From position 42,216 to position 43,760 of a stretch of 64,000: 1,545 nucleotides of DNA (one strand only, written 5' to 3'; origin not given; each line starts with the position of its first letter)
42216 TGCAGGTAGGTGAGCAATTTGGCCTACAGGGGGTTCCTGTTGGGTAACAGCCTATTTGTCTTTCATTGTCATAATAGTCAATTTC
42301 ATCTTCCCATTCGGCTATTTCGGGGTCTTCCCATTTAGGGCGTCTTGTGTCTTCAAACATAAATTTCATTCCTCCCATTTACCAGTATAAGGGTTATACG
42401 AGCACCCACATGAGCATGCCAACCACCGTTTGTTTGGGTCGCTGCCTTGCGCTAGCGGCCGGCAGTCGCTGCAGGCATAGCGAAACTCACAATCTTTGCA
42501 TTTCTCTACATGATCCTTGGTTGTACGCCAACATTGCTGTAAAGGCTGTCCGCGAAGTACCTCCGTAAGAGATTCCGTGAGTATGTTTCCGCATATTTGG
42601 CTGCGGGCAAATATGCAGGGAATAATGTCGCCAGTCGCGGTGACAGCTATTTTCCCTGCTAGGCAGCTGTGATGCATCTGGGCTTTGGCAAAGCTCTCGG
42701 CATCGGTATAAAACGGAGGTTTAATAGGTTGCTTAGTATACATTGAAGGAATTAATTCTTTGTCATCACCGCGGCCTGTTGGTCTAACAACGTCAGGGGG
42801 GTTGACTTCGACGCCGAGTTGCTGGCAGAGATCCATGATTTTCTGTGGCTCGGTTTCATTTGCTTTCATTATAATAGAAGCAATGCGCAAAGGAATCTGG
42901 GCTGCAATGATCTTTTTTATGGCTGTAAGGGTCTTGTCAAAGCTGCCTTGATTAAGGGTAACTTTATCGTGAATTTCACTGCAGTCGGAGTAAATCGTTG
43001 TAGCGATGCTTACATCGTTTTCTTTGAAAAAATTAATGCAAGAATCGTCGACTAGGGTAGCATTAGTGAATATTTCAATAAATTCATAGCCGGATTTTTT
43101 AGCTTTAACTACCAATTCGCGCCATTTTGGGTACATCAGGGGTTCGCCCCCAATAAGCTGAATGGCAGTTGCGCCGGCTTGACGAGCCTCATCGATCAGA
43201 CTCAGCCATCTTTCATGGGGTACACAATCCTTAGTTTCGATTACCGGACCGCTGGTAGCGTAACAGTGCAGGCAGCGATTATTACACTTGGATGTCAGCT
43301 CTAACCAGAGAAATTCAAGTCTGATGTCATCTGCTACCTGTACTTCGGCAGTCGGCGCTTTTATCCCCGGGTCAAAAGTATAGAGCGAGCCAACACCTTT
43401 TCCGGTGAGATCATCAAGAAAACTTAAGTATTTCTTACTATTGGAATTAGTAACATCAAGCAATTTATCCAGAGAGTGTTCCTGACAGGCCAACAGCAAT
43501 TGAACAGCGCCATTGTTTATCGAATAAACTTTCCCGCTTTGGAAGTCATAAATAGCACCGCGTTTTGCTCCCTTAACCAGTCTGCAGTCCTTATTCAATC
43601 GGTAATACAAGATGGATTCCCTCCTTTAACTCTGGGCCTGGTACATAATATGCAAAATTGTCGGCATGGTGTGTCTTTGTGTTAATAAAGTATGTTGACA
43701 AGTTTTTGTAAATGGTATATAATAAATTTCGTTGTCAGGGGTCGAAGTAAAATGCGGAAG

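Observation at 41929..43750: Radical-SAM/SPASM maturase (with PqqD-like RRE) translationally coupled to a 21-Cys (C-x-P-x)n repeat peptide: candidate uncharacterised RiPP / Cys-ladder peptide system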

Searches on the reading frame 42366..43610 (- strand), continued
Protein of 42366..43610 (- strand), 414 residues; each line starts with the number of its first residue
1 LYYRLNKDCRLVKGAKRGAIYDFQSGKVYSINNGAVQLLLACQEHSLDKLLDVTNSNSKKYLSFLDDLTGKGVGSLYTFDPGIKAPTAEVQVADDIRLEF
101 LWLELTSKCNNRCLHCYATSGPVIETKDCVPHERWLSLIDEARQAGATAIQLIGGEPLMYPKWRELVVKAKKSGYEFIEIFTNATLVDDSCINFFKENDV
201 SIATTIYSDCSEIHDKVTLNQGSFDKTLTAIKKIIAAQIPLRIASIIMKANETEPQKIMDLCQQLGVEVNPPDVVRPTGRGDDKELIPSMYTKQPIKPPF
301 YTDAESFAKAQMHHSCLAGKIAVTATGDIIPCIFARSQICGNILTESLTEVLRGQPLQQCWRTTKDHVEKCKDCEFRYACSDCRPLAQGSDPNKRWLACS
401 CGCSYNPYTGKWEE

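Call 79: search_protein_families(library=ncbifam, proteins=[L060:6001-7218:+, L074:6001-7440:+, L058:6001-7239:+, L061:2313-3530:+, L071:6001-7218:+, L065:6001-7254:+, L075:6001-7209:+, L064:6001-7164:+], max_evalue=1e-25)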
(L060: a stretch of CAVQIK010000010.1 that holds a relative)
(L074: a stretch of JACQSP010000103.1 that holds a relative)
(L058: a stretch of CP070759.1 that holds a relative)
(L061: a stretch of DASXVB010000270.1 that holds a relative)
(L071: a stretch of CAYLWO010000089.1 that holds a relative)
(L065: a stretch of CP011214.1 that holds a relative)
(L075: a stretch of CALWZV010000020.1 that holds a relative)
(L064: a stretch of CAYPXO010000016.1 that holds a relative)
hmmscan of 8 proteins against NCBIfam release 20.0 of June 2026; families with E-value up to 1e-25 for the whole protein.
L060:6001-7218:+ (406 aa): 6 families
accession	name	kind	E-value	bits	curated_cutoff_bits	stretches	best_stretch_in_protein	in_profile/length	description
TIGR04053.2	TIGR04053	equivalog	5.2e-35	121.4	395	1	96-280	9-197/366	TIGR04053 family radical SAM/SPASM domain-containing protein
TIGR04545.1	rSAM_ahbD_hemeb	equivalog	5.6e-33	114.8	500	0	99-279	4-185/339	heme b synthase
TIGR04055.1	rSAM_NirJ2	equivalog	7.5e-33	114.4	500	1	101-400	6-325/326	putative heme d1 biosynthesis radical SAM protein NirJ2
NF045574.1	sacti_mat_StsB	exception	4.4e-31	108.2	625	0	98-263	99-263/466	StsB family radical SAM/SPASM domain sactipeptide maturase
NF050035.1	rSAM_WgK_link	exception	2.7e-30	105.6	650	0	94-279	8-194/367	radical SAM/SPASM peptide maturase WgkB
TIGR04193.1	SPASM_w_grasp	equivalog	4.3e-26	92.2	175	0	295-406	222-332/342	grasp-with-spasm system SPASM domain peptide maturase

L074:6001-7440:+ (480 aa): 6 families
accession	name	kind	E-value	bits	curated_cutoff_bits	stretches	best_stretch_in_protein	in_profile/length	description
TIGR04545.1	rSAM_ahbD_hemeb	equivalog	1.9e-34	119.6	500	0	183-370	17-205/339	heme b synthase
TIGR04055.1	rSAM_NirJ2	equivalog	6e-34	118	500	1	194-473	27-325/326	putative heme d1 biosynthesis radical SAM protein NirJ2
NF045574.1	sacti_mat_StsB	exception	1.8e-33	116.1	625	1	194-458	123-400/466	StsB family radical SAM/SPASM domain sactipeptide maturase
TIGR04053.2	TIGR04053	equivalog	5.1e-29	101.7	395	0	189-361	31-205/366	TIGR04053 family radical SAM/SPASM domain-containing protein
TIGR04051.1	rSAM_NirJ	equivalog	3.3e-27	95.4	515.45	0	194-336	30-170/354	heme d1 biosynthesis radical SAM protein NirJ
TIGR04054.1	rSAM_NirJ1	equivalog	5.5e-27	94.4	650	0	187-348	57-216/387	putative heme d1 biosynthesis radical SAM protein NirJ1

L058:6001-7239:+ (413 aa): 10 families
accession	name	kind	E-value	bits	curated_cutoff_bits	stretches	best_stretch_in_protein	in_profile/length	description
TIGR04545.1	rSAM_ahbD_hemeb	equivalog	4.3e-40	138.2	500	1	101-287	5-186/339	heme b synthase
TIGR04053.2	TIGR04053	equivalog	2.4e-36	125.8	395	0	99-284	12-194/366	TIGR04053 family radical SAM/SPASM domain-containing protein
TIGR04055.1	rSAM_NirJ2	equivalog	5.8e-32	111.5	500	0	103-286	7-184/326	putative heme d1 biosynthesis radical SAM protein NirJ2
NF045574.1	sacti_mat_StsB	exception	6.5e-32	111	625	1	91-268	91-261/466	StsB family radical SAM/SPASM domain sactipeptide maturase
TIGR04193.1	SPASM_w_grasp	equivalog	2.6e-31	109.3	175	0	308-413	229-332/342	grasp-with-spasm system SPASM domain peptide maturase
TIGR04051.1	rSAM_NirJ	equivalog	1.1e-29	103.6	515.45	0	103-256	9-156/354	heme d1 biosynthesis radical SAM protein NirJ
TIGR04546.1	rSAM_ahbC_deAc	equivalog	5e-28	98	650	0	101-238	44-175/390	12,18-didecarboxysiroheme deacetylase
TIGR04347.1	pseudo_SAM_Halo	equivalog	2.7e-27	96.1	525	0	98-268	41-204/390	TIGR04347 family pseudo-SAM/SPASM protein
TIGR04250.1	SCM_rSAM_ScmE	equivalog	5.1e-27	94.7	400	0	100-263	7-165/358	SynChlorMet cassette radical SAM/SPASM protein ScmE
NF050035.1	rSAM_WgK_link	exception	8.5e-27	94.1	650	0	99-284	12-192/367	radical SAM/SPASM peptide maturase WgkB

L061:2313-3530:+ (406 aa): 13 families
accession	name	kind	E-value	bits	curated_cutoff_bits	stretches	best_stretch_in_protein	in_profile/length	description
TIGR04053.2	TIGR04053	equivalog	1.8e-44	152.5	395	1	99-277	12-193/366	TIGR04053 family radical SAM/SPASM domain-containing protein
TIGR04545.1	rSAM_ahbD_hemeb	equivalog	6.8e-44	150.7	500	1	101-280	5-185/339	heme b synthase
TIGR04055.1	rSAM_NirJ2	equivalog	5.9e-42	144.4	500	1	101-281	5-185/326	putative heme d1 biosynthesis radical SAM protein NirJ2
TIGR04347.1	pseudo_SAM_Halo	equivalog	3.3e-34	118.8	525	1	99-263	42-205/390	TIGR04347 family pseudo-SAM/SPASM protein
NF045574.1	sacti_mat_StsB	exception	4e-34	118.3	625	1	92-379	92-391/466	StsB family radical SAM/SPASM domain sactipeptide maturase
NF050035.1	rSAM_WgK_link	exception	5.2e-31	107.9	650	0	99-278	12-192/367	radical SAM/SPASM peptide maturase WgkB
TIGR04546.1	rSAM_ahbC_deAc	equivalog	1.6e-29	102.9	650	1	101-252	44-195/390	12,18-didecarboxysiroheme deacetylase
TIGR04250.1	SCM_rSAM_ScmE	equivalog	6e-29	101.1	400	0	100-260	7-169/358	SynChlorMet cassette radical SAM/SPASM protein ScmE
TIGR04193.1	SPASM_w_grasp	equivalog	1.6e-28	100.2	175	1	304-406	231-332/342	grasp-with-spasm system SPASM domain peptide maturase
TIGR02109.1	PQQ_syn_pqqE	equivalog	8.5e-28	97.3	381.35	0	98-252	9-164/358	pyrroloquinoline quinone biosynthesis protein PqqE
TIGR03962.1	mycofact_rSAM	equivalog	2.3e-27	96.1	265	1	99-399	16-333/339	mycofactocin radical SAM maturase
TIGR04051.1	rSAM_NirJ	equivalog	5.8e-27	94.6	515.45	0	103-278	9-184/354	heme d1 biosynthesis radical SAM protein NirJ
TIGR04054.1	rSAM_NirJ1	equivalog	1.2e-26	93.3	650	0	101-278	41-218/387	putative heme d1 biosynthesis radical SAM protein NirJ1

L071:6001-7218:+ (406 aa): 3 families
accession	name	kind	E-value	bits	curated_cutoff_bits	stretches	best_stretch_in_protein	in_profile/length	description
TIGR04545.1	rSAM_ahbD_hemeb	equivalog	2.5e-31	109.4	500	0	100-280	4-185/339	heme b synthase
TIGR04053.2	TIGR04053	equivalog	5.9e-30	104.7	395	0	98-264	11-180/366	TIGR04053 family radical SAM/SPASM domain-containing protein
TIGR04055.1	rSAM_NirJ2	equivalog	2.2e-26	93.2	500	0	102-280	6-184/326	putative heme d1 biosynthesis radical SAM protein NirJ2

L065:6001-7254:+ (418 aa): 1 family
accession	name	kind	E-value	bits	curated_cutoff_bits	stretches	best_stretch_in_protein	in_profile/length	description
TIGR04545.1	rSAM_ahbD_hemeb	equivalog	6.4e-26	91.6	500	0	84-285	6-185/339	heme b synthase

L075:6001-7209:+ (403 aa): 6 families
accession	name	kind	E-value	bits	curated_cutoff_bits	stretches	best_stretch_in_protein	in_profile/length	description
TIGR04545.1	rSAM_ahbD_hemeb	equivalog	6.9e-34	117.8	500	1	89-267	3-178/339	heme b synthase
TIGR04250.1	SCM_rSAM_ScmE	equivalog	1.9e-28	99.4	400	0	91-251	7-165/358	SynChlorMet cassette radical SAM/SPASM protein ScmE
TIGR04193.1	SPASM_w_grasp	equivalog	1.3e-27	97.2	175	0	194-403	126-334/342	grasp-with-spasm system SPASM domain peptide maturase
NF050035.1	rSAM_WgK_link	exception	1.3e-27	96.8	650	1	92-294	14-207/367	radical SAM/SPASM peptide maturase WgkB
TIGR03962.1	mycofact_rSAM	equivalog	1.6e-26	93.3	265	1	88-258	14-180/339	mycofactocin radical SAM maturase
TIGR04055.1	rSAM_NirJ2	equivalog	9.2e-26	91.1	500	0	93-395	6-325/326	putative heme d1 biosynthesis radical SAM protein NirJ2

L064:6001-7164:+ (388 aa): 6 families
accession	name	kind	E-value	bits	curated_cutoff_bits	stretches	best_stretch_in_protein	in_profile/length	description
TIGR04546.1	rSAM_ahbC_deAc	equivalog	3e-33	115.2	650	1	76-238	44-204/390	12,18-didecarboxysiroheme deacetylase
TIGR04545.1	rSAM_ahbD_hemeb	equivalog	1.4e-32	113.5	500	0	74-253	3-182/339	heme b synthase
TIGR04055.1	rSAM_NirJ2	equivalog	4.7e-30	105.2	500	0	76-253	5-181/326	putative heme d1 biosynthesis radical SAM protein NirJ2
TIGR04053.2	TIGR04053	equivalog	1.6e-28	100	395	0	72-252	10-192/366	TIGR04053 family radical SAM/SPASM domain-containing protein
TIGR04054.1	rSAM_NirJ1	equivalog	9.9e-27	93.5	650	0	73-237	39-200/387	putative heme d1 biosynthesis radical SAM protein NirJ1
NF045574.1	sacti_mat_StsB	exception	4.6e-26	91.7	625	0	68-236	93-258/466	StsB family radical SAM/SPASM domain sactipeptide maturase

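Call 83: search_protein_families(library=pfam, proteins=[L006:7914-8588:-, L002:8580-10442:+], max_evalue=0.001)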
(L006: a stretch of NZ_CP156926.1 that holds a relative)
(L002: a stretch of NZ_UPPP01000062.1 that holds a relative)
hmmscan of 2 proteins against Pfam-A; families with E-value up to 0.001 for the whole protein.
L006:7914-8588:- (224 aa): 2 families
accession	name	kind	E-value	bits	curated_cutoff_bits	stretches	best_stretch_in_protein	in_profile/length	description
PF09997.14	DUF2238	-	9.5e-05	22.7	26.4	0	41-184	14-118/140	Predicted membrane protein (DUF2238)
PF13705.11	TRC8_N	-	0.00058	19.3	27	1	4-162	69-233/494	TRC8 N-terminal domain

L002:8580-10442:+ (620 aa): 1 family
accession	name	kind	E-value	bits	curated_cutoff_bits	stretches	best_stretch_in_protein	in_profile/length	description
PF13520.12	AA_permease_2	-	3.3e-30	105.8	27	1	32-431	4-405/427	Amino acid permease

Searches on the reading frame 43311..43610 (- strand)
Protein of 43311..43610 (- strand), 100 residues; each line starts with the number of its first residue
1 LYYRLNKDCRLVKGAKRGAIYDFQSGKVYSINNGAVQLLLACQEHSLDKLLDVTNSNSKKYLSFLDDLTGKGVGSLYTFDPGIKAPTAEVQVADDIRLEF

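Call 47: search_solved_structures(query=A2, max_evalue=10, show_alignments=2)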
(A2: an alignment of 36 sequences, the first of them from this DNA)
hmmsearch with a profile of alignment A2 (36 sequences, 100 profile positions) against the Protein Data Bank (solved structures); distinct sequences matched with E-value up to 10: 16.
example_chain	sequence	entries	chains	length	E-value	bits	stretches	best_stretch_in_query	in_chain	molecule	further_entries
9fa0_B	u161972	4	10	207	0.023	17.9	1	31-92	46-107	ScoC | HTH-type transcriptional regulator Hpr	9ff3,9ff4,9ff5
7awz_A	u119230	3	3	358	0.067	16.4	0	17-36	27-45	Scone-E | SconeE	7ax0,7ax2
2p38_A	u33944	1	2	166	0.16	15.1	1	26-79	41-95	Protein involved in ribosomal biogenesis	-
1wu7_A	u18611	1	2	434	0.26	14.5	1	26-76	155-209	Histidyl-tRNA synthetase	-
3nqo_A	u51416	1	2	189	0.29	14.3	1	37-90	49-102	MarR-family transcriptional regulator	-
7rro_a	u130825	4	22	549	0.83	12.9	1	36-90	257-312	Cilia and flagella associated protein 45 | Cilia- and flagella-associated protein 45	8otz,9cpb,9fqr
3usw_A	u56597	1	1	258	0.92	12.8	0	34-84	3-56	Flagellar motor switch protein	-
6qs0_A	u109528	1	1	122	0.96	12.7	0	45-76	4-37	Putative outer membrane protein BBA03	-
5v1u_A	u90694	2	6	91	1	12.6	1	20-76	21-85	TbiB1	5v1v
8x6f_E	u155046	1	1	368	1.4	12.2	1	47-85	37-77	RNA polymerase sigma factor SigA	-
5yhz_A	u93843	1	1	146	1.6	11.9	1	36-83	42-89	Zinc transport transcriptional regulator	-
3hxj_A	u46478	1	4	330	1.6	11.9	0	17-37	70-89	Pyrrolo-quinoline quinone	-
8cyk_B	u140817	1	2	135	1.9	11.8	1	20-89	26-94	HALC1_878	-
5yi0_B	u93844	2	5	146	2.6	11.3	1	37-83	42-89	Zinc transport transcriptional regulator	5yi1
5yhy_A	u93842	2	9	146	2.8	11.2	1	38-83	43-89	Zinc transport transcriptional regulator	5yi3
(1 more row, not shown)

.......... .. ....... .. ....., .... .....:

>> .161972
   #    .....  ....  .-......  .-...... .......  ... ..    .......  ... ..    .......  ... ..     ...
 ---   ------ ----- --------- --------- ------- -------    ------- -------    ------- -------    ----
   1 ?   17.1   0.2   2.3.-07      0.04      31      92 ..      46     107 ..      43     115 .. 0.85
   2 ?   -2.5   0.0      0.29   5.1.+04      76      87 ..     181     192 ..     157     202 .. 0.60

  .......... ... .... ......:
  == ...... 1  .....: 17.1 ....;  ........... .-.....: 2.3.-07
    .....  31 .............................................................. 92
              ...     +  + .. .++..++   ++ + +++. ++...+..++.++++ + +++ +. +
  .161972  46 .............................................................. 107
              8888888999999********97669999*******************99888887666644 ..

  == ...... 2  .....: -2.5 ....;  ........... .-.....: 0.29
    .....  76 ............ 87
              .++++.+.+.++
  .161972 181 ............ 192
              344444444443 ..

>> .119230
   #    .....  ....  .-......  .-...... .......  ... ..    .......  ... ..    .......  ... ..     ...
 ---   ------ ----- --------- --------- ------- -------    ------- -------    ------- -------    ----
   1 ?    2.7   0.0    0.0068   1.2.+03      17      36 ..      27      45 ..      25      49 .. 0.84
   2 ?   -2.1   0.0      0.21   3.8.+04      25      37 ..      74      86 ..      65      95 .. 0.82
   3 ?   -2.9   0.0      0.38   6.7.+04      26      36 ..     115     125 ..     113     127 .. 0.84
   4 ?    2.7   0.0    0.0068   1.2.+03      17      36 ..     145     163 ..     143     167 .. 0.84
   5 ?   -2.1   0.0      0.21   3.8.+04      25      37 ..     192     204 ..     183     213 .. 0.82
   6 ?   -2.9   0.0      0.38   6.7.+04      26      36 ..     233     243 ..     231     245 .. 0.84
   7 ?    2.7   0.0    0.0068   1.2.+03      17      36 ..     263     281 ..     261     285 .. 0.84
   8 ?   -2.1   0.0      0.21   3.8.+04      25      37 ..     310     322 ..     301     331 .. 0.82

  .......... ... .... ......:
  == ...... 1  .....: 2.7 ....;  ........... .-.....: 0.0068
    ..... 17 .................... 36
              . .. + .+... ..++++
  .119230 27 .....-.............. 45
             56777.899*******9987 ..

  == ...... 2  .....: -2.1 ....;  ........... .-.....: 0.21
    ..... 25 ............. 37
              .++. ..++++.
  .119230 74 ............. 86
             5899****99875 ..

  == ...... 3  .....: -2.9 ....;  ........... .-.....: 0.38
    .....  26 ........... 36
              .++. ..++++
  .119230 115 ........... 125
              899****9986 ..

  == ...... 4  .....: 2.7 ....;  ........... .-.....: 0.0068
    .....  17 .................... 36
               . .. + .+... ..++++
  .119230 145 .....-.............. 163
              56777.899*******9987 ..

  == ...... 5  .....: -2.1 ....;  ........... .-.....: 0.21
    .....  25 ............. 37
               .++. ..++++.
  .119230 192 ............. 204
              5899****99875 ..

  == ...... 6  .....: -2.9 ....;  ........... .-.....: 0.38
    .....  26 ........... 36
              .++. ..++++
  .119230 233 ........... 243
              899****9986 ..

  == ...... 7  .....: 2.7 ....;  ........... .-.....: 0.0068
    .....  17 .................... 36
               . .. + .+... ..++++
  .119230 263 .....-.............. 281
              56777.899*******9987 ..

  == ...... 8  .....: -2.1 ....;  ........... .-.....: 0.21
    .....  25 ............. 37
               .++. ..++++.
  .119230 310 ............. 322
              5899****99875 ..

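Call 48: search_protein_families(library=pfam, alignment_id=A2, max_evalue=1)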
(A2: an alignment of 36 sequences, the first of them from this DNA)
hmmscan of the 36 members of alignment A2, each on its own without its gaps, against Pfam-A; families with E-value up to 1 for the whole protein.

A. member 1, seq(100 aa): 0 families

B. families by the number of members that match (of 36 scanned): 38 families (the first 25 are shown)
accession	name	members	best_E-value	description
PF05402.18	PqqD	14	1.6e-10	Coenzyme PQQ synthesis protein D (PqqD)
PF04255.20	DUF433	2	0.047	Protein of unknown function (DUF433)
PF04738.18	Lant_dehydr_N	1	0.002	Lantibiotic dehydratase, N terminus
PF04182.18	B-block_TFIIIC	1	0.0051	B-block binding subunit of TFIIIC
PF00443.35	UCH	1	0.0074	Ubiquitin carboxyl-terminal hydrolase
PF01527.26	HTH_Tnp_1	1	0.0093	Transposase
PF21980.2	MksE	1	0.018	Condensin complex protein MksE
PF09958.14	DUF2192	1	0.02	Uncharacterized protein conserved in archaea (DUF2192)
PF19697.4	Atg11_middle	1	0.027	Atg11 middle domain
PF01978.25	TrmB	1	0.029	Sugar-specific transcriptional regulator TrmB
PF17473.7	DUF5426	1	0.031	Family of unknown function (DUF5426)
PF23285.1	DUF7078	1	0.033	Domain of unknown function (DUF7078)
PF15569.11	Imm40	1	0.036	Immunity protein 40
PF03564.21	DUF1759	1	0.036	Protein of unknown function (DUF1759)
PF25034.1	Spectrin_SYNE1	1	0.042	Nesprin-1, spectrin repeats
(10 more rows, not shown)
